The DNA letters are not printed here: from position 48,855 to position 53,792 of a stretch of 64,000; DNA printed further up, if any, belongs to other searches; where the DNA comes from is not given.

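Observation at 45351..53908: Two-gene EssC+EsaB module facing a sortase B-fusion / FemAB / glucosaminidase operon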

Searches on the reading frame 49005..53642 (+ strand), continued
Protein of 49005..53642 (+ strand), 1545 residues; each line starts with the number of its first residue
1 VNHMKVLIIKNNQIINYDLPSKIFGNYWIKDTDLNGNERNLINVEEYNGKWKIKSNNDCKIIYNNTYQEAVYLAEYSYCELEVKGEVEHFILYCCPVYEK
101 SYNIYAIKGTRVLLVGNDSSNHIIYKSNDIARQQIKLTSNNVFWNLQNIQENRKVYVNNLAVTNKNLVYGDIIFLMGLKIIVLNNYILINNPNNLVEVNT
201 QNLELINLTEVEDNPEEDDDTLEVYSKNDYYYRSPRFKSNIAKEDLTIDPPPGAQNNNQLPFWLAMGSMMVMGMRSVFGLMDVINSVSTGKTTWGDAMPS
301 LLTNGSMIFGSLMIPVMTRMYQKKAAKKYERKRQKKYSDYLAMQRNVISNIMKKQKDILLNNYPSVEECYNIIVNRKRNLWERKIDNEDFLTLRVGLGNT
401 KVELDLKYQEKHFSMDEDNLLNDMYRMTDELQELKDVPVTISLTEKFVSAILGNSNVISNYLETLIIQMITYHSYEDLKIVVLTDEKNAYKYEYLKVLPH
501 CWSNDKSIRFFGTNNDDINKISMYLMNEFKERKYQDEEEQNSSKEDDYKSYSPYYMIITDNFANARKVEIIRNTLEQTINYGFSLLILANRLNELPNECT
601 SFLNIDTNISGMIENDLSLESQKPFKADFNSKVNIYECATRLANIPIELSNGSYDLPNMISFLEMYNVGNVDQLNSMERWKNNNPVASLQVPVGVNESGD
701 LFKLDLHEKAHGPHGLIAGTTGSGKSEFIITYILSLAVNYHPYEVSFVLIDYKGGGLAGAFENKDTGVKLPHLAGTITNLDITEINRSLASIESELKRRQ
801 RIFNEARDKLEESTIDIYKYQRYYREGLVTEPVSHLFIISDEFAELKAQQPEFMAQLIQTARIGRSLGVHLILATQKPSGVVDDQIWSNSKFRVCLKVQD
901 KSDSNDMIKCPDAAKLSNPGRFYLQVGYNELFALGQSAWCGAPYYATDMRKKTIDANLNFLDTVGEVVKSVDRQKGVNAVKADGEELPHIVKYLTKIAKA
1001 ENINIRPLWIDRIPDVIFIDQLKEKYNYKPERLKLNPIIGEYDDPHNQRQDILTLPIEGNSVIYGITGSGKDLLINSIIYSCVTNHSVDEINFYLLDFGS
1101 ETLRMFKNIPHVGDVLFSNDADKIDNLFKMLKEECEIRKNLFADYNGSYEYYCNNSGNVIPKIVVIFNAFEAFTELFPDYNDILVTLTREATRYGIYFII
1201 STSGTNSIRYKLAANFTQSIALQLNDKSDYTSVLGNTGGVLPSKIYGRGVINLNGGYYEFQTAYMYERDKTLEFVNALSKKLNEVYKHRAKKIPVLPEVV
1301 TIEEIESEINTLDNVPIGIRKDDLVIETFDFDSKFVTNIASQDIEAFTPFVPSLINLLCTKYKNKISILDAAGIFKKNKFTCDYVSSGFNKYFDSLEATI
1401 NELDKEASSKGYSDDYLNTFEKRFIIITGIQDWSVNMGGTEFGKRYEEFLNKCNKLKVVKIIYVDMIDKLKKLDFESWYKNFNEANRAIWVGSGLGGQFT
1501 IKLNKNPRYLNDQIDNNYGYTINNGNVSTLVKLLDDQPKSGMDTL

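Call 54: search_protein_families(library=pfam, proteins=[L009:14881-15075:+, L009:15075-15293:+, L013:14857-15108:+, L010:743-1177:+, L010:1193-3214:+, L011:16396-18291:+, L016:16217-18049:+, L016:14840-15469:+, L011:15632-15922:+, L011:16004-16381:+], max_evalue=1)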
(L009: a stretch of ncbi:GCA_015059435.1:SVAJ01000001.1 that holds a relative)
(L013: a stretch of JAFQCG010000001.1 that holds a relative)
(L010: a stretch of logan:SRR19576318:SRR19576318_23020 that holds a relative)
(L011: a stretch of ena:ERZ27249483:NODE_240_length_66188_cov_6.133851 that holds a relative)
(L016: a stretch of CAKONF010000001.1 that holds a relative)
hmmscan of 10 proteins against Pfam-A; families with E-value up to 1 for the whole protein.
L009:14881-15075:+ (64 aa): 2 families
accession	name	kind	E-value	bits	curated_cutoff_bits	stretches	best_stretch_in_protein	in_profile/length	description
PF14663.11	RasGEF_N_2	-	0.048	14.4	27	1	16-40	77-101/108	Rapamycin-insensitive companion of mTOR RasGEF_N domain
PF24693.1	DUF7660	-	0.054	14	27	1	7-41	5-39/73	Family of unknown function (DUF7660)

L009:15075-15293:+ (72 aa): 1 family
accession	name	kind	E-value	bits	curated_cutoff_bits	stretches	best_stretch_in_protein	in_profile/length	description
PF13250.11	DUF4041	-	0.043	14.1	27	1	1-33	14-46/56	Domain of unknown function (DUF4041)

L013:14857-15108:+ (83 aa): 0 families

L010:743-1177:+ (144 aa): 15 families
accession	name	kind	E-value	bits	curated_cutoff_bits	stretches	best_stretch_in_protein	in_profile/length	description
PF01476.26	LysM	-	2.8e-19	69.2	20.9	1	99-142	1-43/43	LysM domain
PF25547.1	WXG100_2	-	1.3e-05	25.7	27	1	12-82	35-107/150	WXG100 like domain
PF23473.1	LysM3_LYK4_5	-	0.0015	19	29.3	1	98-133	4-38/48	LYK4/5 LysM3 domain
PF17107.11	SesA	-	0.0033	18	26.3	1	5-94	18-97/122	N-terminal domain on NACHT_NTPase and P-loop NTPases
PF06013.18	WXG100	-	0.0043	17.7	27.3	1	2-82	3-83/86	Proteins of 100 residues with WXG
PF22905.2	Hydro_N_hd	-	0.006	17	27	1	6-120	86-189/195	Hydrolase N-terminal helical domain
PF23577.1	LysM_RLK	-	0.0098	16.3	27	1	99-126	3-30/44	LysM domain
PF11887.13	Mce4_CUP1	-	0.016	15.3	32.6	1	10-125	54-165/222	Cholesterol uptake porter CUP1 of Mce4, putative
PF20379.3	DUF6674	-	0.028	14.5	28.5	1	43-95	126-178/251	Family of unknown function (DUF6674)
PF07889.17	DUF1664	-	0.034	14.6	34.6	1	6-60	66-121/124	Protein of unknown function (DUF1664)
PF10157.14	BORCS6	-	0.066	13.8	35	0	43-77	50-84/101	BLOC-1-related complex sub-unit 6 C-terminal helix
PF05549.16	Allexi_40kDa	-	0.085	12.8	26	1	4-99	72-169/271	Allexivirus 40kDa protein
PF08286.16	Spc24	-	0.19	12.4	25.3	1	51-136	8-94/109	Spc24 subunit of Ndc80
PF08702.15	Fib_alpha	-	0.43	11.2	29.9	0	7-69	43-103/143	Fibrinogen alpha/beta chain family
PF17480.7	AlphaC_N2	-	0.81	10.2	25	1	33-78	10-55/71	AlphaC N-terminal domain 2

L010:1193-3214:+ (673 aa): 4 families
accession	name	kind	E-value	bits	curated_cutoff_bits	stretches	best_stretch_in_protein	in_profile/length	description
PF07202.18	Tcp10_C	-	6.8e-06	26.1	36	1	627-640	22-35/35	T-complex protein 10 C-terminus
PF04513.17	Baculo_PEP_C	-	0.0057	17.2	38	1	10-88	57-125/140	Baculovirus polyhedron envelope protein, PEP, C terminus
PF13159.12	DUF3994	-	0.063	13.7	25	1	349-378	37-66/123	Domain of unknown function (DUF3994)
PF11083.13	Relaxase_C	-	0.24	12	30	1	5-89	39-124/125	C-terminal helical hairpin domain from relaxase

L011:16396-18291:+ (631 aa): 6 families
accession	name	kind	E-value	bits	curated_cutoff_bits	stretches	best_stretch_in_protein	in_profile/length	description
PF07202.18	Tcp10_C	-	1.9e-05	24.6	36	1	604-619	19-34/35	T-complex protein 10 C-terminus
PF10382.14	ZGRF1-like_N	-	0.025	15.3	23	1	306-347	8-49/80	DNA helicase ZGRF1-like, N-terminal domain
PF25481.1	Nucleoprot-TPR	-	0.15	12.6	27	1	56-114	16-74/80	Nucleoprotein TPR-like domain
PF16528.11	Exo84_C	-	0.16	12.2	32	1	50-116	19-84/205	Exocyst component 84 C-terminal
PF23100.1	DUF2096_N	-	0.81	10.6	26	0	518-554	27-63/96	DUF2096 N-terminal four-helical bundle domain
PF20959.2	BibA_N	-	0.88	10.4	27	1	51-84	15-48/48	BibA adhesin stalk domain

L016:16217-18049:+ (610 aa): 1 family
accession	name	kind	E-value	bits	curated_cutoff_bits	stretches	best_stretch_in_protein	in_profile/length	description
PF20876.2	VipE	-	0.074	13.4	27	0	438-486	52-99/125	Effector protein VipE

L016:14840-15469:+ (209 aa): 4 families
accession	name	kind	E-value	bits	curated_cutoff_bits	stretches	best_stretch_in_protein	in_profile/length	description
PF06013.18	WXG100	-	6.8e-06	26.7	27.3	1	146-208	22-83/86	Proteins of 100 residues with WXG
PF05852.16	DUF848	-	0.024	15.2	25.3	1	156-199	3-46/145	Gammaherpesvirus protein of unknown function (DUF848)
PF11260.13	Spidroin_MaSp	-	0.067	13.9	25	1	28-86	28-84/85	Major ampullate spidroin 1 and 2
PF18824.6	LPD11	-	0.16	12.5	27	0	135-165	3-33/69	Large polyvalent protein-associated domain 11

L011:15632-15922:+ (96 aa): 8 families
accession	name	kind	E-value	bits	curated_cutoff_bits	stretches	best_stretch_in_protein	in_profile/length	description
PF06013.18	WXG100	-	4.9e-05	24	27.3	1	8-80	7-78/86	Proteins of 100 residues with WXG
PF04513.17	Baculo_PEP_C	-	0.0085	16.6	38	1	11-45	66-100/140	Baculovirus polyhedron envelope protein, PEP, C terminus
PF07453.19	NUMOD1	-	0.028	15.1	22.8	1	9-24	18-33/37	NUMOD1 domain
PF10824.14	T7SS_ESX_EspC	-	0.048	14.5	23.5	1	7-96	9-99/100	Excreted virulence factor EspC, type VII ESX diderm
PF06757.18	Ins_allergen_rp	-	0.05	13.9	23.2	1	24-71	94-140/174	Insect allergen related repeat, nitrile-specifier detoxification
PF06531.16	DUF1108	-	0.12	13.2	25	1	34-80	40-83/84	Protein of unknown function (DUF1108)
PF03127.19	GAT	-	0.13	13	31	1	28-76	7-53/77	GAT domain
PF22409.2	TopoV_HHH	-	0.23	12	27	1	40-57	4-21/29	Topoisomerase V, HHH domain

L011:16004-16381:+ (125 aa): 4 families
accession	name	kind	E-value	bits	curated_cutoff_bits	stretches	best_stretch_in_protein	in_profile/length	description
PF09688.15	Wx5_PLAF3D7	-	0.051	14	25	1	12-116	22-124/144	Protein of unknown function (Wx5_PLAF3D7)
PF06148.17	COG2_N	-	0.061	13.9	24.3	1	68-101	23-56/75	COG2 N-terminal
PF16888.10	YwqH-like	-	0.2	12.3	33.7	0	11-119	4-117/123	YwqH-like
PF08702.15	Fib_alpha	-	0.56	10.8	29.9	0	30-119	41-124/143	Fibrinogen alpha/beta chain family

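Call 55: search_solved_structures(query=window:49014-53642:+, max_evalue=0.00001)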
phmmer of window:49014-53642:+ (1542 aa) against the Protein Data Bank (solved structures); distinct sequences matched with E-value up to 0.00001: 17.
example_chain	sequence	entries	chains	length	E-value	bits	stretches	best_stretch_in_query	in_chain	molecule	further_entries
9qks_G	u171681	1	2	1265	4.2e-127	428.9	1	200-943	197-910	ESX secretion system protein YukB,Green fluorescent protein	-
4nh0_A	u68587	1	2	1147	2.3e-58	201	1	660-1329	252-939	Cell divisionFtsK/SpoIIIE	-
7np7_C1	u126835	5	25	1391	9.5e-34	119.5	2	656-913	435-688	ESX-5 secretion system protein EccC5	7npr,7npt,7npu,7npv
7b9f_C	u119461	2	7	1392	8.3e-32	113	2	684-926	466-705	EccC5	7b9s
5fv0_A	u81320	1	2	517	1.2e-25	92.6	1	1036-1298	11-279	ESX secretion system protein EccC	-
4lya_A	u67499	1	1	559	1.3e-25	92.5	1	1036-1300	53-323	Uncharacterized protein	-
4n1a_A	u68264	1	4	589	2e-18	68.7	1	1029-1329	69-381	Cell divisionFtsK/SpoIIIE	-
9jv8_A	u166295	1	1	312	9.4e-14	53.2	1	1004-1226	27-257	ESX-1 secretion system protein EccCb1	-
2ius_A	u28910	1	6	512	6.3e-12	47.2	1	682-917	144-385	DNA TRANSLOCASE FTSK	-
2iuu_A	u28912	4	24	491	5.8e-11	44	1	705-921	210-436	DNA TRANSLOCASE FTSK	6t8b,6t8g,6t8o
2iut_A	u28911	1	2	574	8.4e-11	43.4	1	705-918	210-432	DNA TRANSLOCASE FTSK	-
6o1w_A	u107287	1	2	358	1.4e-06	29.4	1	688-925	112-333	DNA translocase coupling protein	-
6o1x_A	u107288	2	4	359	1.4e-06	29.4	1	688-925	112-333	DNA translocase coupling protein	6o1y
6sgw_F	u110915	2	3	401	1.6e-06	29.3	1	304-498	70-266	ESX-3 secretion system protein EccC3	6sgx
6umm_E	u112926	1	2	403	1.6e-06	29.3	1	304-498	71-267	ESX-3 secretion system protein EccC3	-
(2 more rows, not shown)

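Call 67: search_protein_families(library=pfam, proteins=[L012:3782-4438:+, L012:4450-5157:+], max_evalue=1)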
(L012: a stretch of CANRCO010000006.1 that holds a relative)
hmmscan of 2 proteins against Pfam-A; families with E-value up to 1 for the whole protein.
L012:3782-4438:+ (218 aa): 3 families
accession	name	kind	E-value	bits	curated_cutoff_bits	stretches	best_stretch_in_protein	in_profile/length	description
PF12389.13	Peptidase_M73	-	0.00068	19.9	22.5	1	10-53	10-50/196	Camelysin metallo-endopeptidase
PF13721.11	SecD-TM1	-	0.0063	17.4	30.5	1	6-68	8-71/103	SecD export protein N-terminal TM region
PF06301.17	Lambda_Kil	-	0.17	11.8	27.6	1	193-213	1-21/31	Bacteriophage lambda Kil protein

L012:4450-5157:+ (235 aa): 0 families
